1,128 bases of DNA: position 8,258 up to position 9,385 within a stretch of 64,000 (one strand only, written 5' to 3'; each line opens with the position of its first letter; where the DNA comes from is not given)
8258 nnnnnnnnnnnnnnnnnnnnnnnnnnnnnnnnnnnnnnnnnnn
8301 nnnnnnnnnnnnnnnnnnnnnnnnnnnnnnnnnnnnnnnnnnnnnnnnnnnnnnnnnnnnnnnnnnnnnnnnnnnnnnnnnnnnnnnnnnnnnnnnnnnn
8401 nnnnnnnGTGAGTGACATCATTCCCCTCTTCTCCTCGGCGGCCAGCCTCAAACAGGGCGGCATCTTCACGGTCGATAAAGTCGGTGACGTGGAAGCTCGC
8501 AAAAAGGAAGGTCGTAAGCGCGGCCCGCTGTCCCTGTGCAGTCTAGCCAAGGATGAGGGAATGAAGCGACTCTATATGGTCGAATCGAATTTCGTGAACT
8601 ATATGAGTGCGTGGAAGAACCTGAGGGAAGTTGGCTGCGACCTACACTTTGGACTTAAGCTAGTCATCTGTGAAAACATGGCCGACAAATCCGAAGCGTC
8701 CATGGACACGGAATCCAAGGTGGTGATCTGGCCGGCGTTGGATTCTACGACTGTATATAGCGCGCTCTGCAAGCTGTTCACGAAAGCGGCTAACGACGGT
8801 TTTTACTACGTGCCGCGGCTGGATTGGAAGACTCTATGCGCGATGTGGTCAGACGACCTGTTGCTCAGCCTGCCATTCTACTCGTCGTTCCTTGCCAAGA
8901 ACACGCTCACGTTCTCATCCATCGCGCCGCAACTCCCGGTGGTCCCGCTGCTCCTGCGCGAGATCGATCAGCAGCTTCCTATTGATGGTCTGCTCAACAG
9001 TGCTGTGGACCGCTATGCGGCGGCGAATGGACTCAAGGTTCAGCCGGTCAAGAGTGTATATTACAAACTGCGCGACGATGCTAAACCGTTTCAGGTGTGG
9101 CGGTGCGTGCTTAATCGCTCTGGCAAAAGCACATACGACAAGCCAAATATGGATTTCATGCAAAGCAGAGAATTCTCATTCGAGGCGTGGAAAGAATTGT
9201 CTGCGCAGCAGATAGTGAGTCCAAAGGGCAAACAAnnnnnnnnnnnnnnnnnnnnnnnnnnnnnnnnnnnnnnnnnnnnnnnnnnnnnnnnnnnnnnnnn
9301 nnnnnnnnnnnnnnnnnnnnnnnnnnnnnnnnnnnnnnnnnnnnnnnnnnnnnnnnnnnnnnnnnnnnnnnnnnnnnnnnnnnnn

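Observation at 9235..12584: Split family-C replicase: a PHP-less DnaE-type polymerase coupled to a separate DnaQ-like exonuclease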

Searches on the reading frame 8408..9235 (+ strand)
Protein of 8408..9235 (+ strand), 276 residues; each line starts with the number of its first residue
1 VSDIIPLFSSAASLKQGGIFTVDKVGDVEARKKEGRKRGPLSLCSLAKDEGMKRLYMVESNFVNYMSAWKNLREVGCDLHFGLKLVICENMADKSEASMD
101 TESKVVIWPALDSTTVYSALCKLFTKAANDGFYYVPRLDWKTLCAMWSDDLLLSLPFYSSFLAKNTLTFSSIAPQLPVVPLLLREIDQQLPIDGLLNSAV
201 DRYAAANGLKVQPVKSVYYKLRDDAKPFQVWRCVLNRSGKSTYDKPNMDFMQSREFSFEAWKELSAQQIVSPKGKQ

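Call 7: search_protein_families(library=pfam, proteins=[window:8408-9235:+], max_evalue=0.01)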
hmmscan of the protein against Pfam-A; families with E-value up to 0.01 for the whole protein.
window:8408-9235:+ (276 aa): 1 family
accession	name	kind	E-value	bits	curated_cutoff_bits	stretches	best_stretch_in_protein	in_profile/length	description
PF02811.25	PHP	-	0.00015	22.5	26.4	1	42-151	19-118/164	PHP domain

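Call 8: search_protein_families(library=phrogs, proteins=[window:8408-9235:+], max_evalue=0.001)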
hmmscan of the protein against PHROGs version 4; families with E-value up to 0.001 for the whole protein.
window:8408-9235:+ (276 aa): 1 family
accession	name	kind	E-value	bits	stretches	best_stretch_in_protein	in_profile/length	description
phrog_405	-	DNA, RNA and nucleotide metabolism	2.6e-09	36.5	1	46-262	68-292/1190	DNA polymerase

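Call 12: search_dna_similar(query=window:8408-9235:+, collection=phages, mode=protein, max_rows=30, max_evalue=0.01)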
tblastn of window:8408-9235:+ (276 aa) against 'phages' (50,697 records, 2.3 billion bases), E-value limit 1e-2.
No match.

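Call 17: find_homologous_proteins(query=window:8408-9235:+)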
Query window:8408-9235:+ (276 aa): 129 proteins with E <= 0.001 among 884 candidates; the best 120 are listed.
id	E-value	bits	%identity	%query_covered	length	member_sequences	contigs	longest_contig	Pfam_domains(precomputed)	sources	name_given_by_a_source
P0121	2.8e-182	622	100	100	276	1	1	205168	-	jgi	jgi:DNA polymerase III alpha subunit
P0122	2.3e-108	380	65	95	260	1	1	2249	PF02811.27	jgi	-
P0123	2.7e-108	380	64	96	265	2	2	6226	PF02811.27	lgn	-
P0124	1.7e-106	374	65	94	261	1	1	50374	PF02811.27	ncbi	-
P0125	3.0e-106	373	64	96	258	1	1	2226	PF02811.27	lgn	-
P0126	3.2e-106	373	62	96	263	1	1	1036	PF02811.27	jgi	jgi:DNA polymerase III alpha subunit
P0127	4.3e-106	372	63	95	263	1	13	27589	-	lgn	-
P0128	5.2e-106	372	63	96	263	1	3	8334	PF02811.27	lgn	-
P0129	1.8e-105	370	65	96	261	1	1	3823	PF02811.27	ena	-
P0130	3.3e-105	370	63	96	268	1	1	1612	-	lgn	-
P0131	1.7e-104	367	65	95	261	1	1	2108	PF02811.27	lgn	-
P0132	2.0e-104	367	64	96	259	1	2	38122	PF02811.27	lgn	-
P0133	7.0e-104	365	61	96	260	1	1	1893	PF02811.27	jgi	jgi:DNA polymerase III alpha subunit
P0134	1.7e-103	364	62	97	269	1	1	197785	PF02811.27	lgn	-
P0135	6.7e-103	362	65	95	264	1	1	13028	-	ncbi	-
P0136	2.2e-102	360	63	95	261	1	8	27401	PF02811.27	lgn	-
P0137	2.4e-102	360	64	95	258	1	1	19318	PF02811.27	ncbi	-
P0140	3.6e-102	360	64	96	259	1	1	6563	PF02811.27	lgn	-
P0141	6.8e-102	359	61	95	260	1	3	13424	PF02811.27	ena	-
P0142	8.9e-102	358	62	96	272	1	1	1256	PF02811.27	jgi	jgi:DNA polymerase III alpha subunit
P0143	1.4e-101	358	62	95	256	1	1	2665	PF02811.27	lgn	-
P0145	3.3e-101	356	61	95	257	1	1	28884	PF02811.27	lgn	-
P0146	4.1e-101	356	61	96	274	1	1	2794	PF02811.27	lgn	-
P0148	1.6e-100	354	61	97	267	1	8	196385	PF02811.27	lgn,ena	-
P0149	1.8e-100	354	61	97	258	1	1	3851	PF02811.27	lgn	-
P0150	2.6e-100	353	62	95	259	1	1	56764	PF02811.27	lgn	-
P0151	3.5e-100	353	61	96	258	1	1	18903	PF02811.27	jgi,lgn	jgi:DNA polymerase III alpha subunit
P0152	4.6e-100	353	60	96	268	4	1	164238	PF02811.27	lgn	-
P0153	4.9e-100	353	60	96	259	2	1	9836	PF02811.27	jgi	jgi:DNA polymerase-3 subunit alpha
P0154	6.3e-100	352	58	96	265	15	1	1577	PF02811.27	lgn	-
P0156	1.7e-99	351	59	96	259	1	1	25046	PF02811.27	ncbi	-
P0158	2.6e-99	350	62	96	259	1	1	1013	PF02811.27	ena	-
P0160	2.2e-98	347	60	95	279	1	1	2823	PF02811.27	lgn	-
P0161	4.7e-98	346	60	96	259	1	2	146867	PF02811.27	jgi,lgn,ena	-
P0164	1.7e-97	344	59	94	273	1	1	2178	PF02811.27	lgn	-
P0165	1.8e-97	344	60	96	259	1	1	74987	PF02811.27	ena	-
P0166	1.1e-96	342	61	95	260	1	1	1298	PF02811.27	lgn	-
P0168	1.7e-96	341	61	96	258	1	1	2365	PF02811.27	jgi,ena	-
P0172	4.7e-96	340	61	95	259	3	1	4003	PF02811.27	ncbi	-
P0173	1.6e-95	338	58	99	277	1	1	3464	PF02811.27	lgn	-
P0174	1.7e-95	338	60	95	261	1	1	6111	PF02811.27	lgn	-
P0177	3.5e-95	337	58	96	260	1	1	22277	PF02811.27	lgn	-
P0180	3.5e-94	333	58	95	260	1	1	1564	PF02811.27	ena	-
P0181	3.5e-94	333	57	96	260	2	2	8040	PF02811.27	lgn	-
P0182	3.6e-94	333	58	95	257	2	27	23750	PF02811.27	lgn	-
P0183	4.0e-94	333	58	96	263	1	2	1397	PF02811.27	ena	-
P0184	6.0e-93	329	59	96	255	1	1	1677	PF02811.27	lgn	-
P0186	8.1e-93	329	57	96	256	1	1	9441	PF02811.27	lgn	-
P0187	8.2e-93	329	60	96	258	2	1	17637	PF02811.27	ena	-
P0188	1.0e-92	329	56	97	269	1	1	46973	PF02811.27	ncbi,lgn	-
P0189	1.2e-92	328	58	96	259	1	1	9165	PF02811.27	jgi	jgi:DNA polymerase III alpha subunit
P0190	1.3e-92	328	58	97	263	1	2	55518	PF02811.27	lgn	-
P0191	1.5e-92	328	65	85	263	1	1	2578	PF02811.27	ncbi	-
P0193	4.3e-92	327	58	96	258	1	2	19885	PF02811.27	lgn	-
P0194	9.5e-92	325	57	95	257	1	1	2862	PF02811.27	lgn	-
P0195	1.2e-91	325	59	97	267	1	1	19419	PF02811.27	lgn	-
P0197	2.6e-91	324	55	96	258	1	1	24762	PF02811.27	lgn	-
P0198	3.1e-91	324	57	95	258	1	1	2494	PF02811.27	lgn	-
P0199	4.4e-91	323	59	95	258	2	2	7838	PF02811.27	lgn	-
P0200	8.4e-91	322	57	96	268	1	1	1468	PF02811.27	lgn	-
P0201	2.0e-90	321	58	96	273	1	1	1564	PF02811.27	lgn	-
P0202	3.5e-90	320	60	96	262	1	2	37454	PF02811.27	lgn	-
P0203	5.3e-90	320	56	96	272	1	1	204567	PF02811.27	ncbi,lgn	-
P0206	9.7e-89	316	57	96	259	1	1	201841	PF02811.27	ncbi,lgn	-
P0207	3.0e-88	314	57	96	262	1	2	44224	PF02811.27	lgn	-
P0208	3.1e-88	314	55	89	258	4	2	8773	PF02811.27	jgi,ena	jgi:DNA polymerase III alpha subunit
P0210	5.4e-88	313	56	96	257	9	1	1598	PF02811.27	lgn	-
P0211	6.0e-88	313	55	96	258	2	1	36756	PF02811.27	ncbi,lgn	-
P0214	6.5e-86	306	53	97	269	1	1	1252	PF02811.27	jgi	jgi:DNA polymerase III alpha subunit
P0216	3.6e-84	301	57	95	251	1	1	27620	PF02811.27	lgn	-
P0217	3.9e-84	300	53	95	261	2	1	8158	PF02811.27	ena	-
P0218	1.3e-83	299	53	98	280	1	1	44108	PF02811.27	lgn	-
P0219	3.2e-83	297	52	96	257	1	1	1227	PF02811.27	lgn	-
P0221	5.5e-81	290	51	96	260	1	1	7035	PF02811.27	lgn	-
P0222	8.0e-80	286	51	96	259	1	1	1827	PF02811.27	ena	-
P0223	3.1e-76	275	53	87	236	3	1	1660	PF02811.27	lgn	-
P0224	5.2e-76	274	53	96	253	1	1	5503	PF02811.27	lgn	-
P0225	3.0e-53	199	41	95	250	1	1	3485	PF02811.27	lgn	-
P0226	1.4e-52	197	41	95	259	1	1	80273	PF02811.27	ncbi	-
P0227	8.5e-52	194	40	95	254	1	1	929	PF02811.27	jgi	jgi:hypothetical protein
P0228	8.0e-51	191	40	96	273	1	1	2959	PF02811.27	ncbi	-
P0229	1.0e-48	184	37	96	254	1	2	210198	PF02811.27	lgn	-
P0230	7.6e-46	175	40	96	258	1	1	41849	PF02811.27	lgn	-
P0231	8.7e-45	171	39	95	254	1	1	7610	PF02811.27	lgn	-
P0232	1.1e-43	168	38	95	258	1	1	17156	PF02811.27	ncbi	-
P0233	2.0e-43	167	38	93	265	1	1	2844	PF02811.27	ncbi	-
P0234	2.5e-42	163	36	94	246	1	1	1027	PF02811.27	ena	-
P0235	3.5e-42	163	36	94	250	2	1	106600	PF02811.27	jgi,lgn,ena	jgi:DNA polymerase III alpha subunit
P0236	1.4e-41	161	37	94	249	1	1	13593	PF02811.27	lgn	-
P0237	1.6e-41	161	36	94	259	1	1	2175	PF02811.27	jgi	-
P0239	5.7e-41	159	36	88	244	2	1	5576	PF02811.27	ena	-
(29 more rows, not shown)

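Call 33: search_solved_structures(query=A1, max_evalue=1, show_alignments=2)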
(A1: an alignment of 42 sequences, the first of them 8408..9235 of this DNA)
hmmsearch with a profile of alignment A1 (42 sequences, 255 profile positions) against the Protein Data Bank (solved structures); distinct sequences matched with E-value up to 1: 4.
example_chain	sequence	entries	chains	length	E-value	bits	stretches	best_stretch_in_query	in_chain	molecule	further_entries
3e0d_A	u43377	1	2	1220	3e-11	46.6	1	100-247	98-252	DNA polymerase III subunit alpha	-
2hpi_A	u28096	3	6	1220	4.4e-11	46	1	100-247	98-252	DNA polymerase III alpha subunit | DNA polymerase III subunit alpha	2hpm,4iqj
3f2b_A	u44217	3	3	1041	0.053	16.3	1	36-136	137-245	DNA-directed DNA polymerase III alpha chain | GEOBACILLUS KAUSTOPHILUS DNA POLC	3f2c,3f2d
9qpc_A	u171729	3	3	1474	0.061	16.1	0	97-142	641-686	DNA polymerase III PolC-type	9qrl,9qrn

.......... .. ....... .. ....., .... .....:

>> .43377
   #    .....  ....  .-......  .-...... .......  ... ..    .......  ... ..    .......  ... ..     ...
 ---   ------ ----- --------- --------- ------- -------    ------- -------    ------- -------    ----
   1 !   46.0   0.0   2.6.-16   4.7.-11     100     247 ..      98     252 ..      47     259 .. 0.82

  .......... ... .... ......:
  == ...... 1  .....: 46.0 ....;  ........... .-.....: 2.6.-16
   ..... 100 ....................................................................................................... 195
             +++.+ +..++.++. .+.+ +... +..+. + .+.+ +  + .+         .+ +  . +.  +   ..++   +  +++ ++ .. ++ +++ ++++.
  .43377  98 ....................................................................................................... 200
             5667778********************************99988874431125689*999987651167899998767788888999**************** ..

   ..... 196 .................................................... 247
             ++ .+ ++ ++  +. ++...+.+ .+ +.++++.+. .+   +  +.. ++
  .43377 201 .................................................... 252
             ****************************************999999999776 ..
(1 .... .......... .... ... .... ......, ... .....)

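Call 40: find_related_loci(query=A1, collection=viral_contigs, flank=7000)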
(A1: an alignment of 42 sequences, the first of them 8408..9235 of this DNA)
Query A1 (276 aa) in viral_contigs; peptide patterns used: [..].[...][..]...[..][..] (x = any residue, [..] = any of these).
69 stretches matched a pattern; 3 encode a relative of the query (tblastn E <= 1e-3); 3 distinct loci.
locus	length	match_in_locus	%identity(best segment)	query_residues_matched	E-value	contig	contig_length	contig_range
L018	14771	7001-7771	60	5-266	2e-104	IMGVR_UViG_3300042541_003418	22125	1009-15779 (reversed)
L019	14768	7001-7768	54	1-263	3e-94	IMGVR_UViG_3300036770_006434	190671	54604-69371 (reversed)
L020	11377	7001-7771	36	1-268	5e-52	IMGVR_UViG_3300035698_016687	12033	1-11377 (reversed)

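Call 41: find_related_loci(query=A1, collection=genome_contigs, flank=7000)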
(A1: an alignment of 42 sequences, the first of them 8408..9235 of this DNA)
Query A1 (276 aa) in genome_contigs; peptide patterns used: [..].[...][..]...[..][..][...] (x = any residue, [..] = any of these).
78 stretches matched a pattern; 2 encode a relative of the query (tblastn E <= 1e-3); 2 distinct loci.
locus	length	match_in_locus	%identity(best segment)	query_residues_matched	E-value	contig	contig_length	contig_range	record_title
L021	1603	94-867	62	4-266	6e-117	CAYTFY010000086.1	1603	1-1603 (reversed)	MAG TPA_asm: uncultured Gemmatimonadaceae bacterium isolate SRP193066_co1_133 genome assembly, contig: NODE_100536_lengt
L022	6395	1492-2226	37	7-258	4e-49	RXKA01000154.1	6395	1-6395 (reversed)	MAG: Proteobacteria bacterium isolate AWTP1-29 sample_9_scaffold_1013, whole genome shotgun sequence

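Call 57: predict_structure(alignment_id=A1)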
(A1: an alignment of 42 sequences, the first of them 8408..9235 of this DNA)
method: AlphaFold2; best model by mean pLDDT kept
length: 276 residues; sequences in the alignment: 42
mean_pLDDT: 92.1   pTM: 0.89
mean pLDDT of the five models: 92.1, 91.7, 90.8, 90.0, 89.8
residues with pLDDT >= 90: 213; 70-90: 52; 50-70: 9; < 50: 2
segments of 3 or more residues with pLDDT < 50: none
pLDDT, mean of each block of 10 residues (from residue 1): 92 88 92 88 97 97 94 97 97 94 96 84 96 94 97 97 96 96 96 97 98 97 92 77 74 94 92 56
secondary structure, 60 per line:
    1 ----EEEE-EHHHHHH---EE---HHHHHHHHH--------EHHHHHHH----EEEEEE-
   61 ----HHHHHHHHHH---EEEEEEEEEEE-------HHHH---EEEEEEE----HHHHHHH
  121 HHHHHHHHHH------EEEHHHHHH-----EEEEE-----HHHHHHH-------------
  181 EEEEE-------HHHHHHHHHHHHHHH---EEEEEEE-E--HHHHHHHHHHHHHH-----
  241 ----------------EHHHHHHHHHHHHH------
elements in order: E5-8 H11-16 H25-33 H43-49 E54-59 H65-74 E78-88 H96-99 E103-109 H114-130 E137-139 H140-145 E151-155 H161-167 E181-185 H193-207 E211-217 H222-235 H258-270

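Call 61: fold_search(model_id=the predicted structure, library=pdb)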
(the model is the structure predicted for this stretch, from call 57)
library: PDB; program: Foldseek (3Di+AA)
matches with E <= 10: 493; with E <= 0.001: 22
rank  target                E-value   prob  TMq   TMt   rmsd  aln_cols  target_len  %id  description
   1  5fkw_A                7.7e-13  1.00  0.62  0.21   5.7       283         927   16  cryo-EM structure of the E. coli replicative DNA polymerase complex bound to DNA (DNA polymerase III alpha, beta, epsi (released 2015-11-25)
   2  3e0d_A                1.4e-11  1.00  0.63  0.16   8.2       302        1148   15  Insights into the Replisome from the Crystral Structure of the Ternary Complex of the Eubacterial DNA Polymerase III a (released 2008-09-23)
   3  2hpi                  1.8e-11  1.00  0.62  0.17   8.3       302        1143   15  Eubacterial and Eukaryotic Replicative DNA Polymerases are not Homologous: X-ray Structure of DNA Polymerase III (released 2006-09-19)
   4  4iqj_A                2.6e-11  1.00  0.66  0.17   5.5       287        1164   16  Structure of PolIIIalpha-Tauc-DNA complex suggests an atomic model of the replisome (released 2013-03-13)
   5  4iqj_C                2.8e-11  1.00  0.65  0.17   8.2       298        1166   14  Structure of PolIIIalpha-Tauc-DNA complex suggests an atomic model of the replisome (released 2013-03-13)
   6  4gx9_C                5.2e-11  1.00  0.58  0.52   5.9       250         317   16  Crystal structure of a DNA polymerase III alpha-epsilon chimera (released 2013-04-03)
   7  2hnh                  1.1e-10  1.00  0.62  0.21   5.6       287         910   15  Crystal structure of the catalytic alpha subunit of E. coli replicative DNA polymerase III (released 2006-09-19)
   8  4iqj_B                2.4e-10  1.00  0.65  0.17   6.8       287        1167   16  Structure of PolIIIalpha-Tauc-DNA complex suggests an atomic model of the replisome (released 2013-03-13)
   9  4gx8_B                3.0e-10  1.00  0.58  0.52   5.9       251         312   17  Crystal structure of a DNA polymerase III alpha-epsilon chimera (released 2013-04-03)
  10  2hqa                  3.0e-10  1.00  0.60  0.21   6.3       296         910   15  Crystal structure of the catalytic alpha subunit of E. Coli replicative DNA polymerase III (released 2006-09-19)
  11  4jom                  3.7e-10  1.00  0.63  0.21   5.8       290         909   15  Structure of E. coli Pol III 3mPHP mutant (released 2013-05-29)
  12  4gx9_B                3.9e-10  1.00  0.60  0.54   5.1       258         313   16  Crystal structure of a DNA polymerase III alpha-epsilon chimera (released 2013-04-03)
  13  4gx8_A                4.1e-10  1.00  0.58  0.53   6.0       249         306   16  Crystal structure of a DNA polymerase III alpha-epsilon chimera (released 2013-04-03)
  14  5fku_A                4.1e-10  1.00  0.61  0.17   6.0       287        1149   15  cryo-EM structure of the E. coli replicative DNA polymerase complex in DNA free state (DNA polymerase III alpha, beta, (released 2015-11-25)
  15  5fkv_A                4.4e-10  1.00  0.69  0.18   4.5       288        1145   15  cryo-EM structure of the E. coli replicative DNA polymerase complex bound to DNA (DNA polymerase III alpha, beta, epsi (released 2015-11-25)
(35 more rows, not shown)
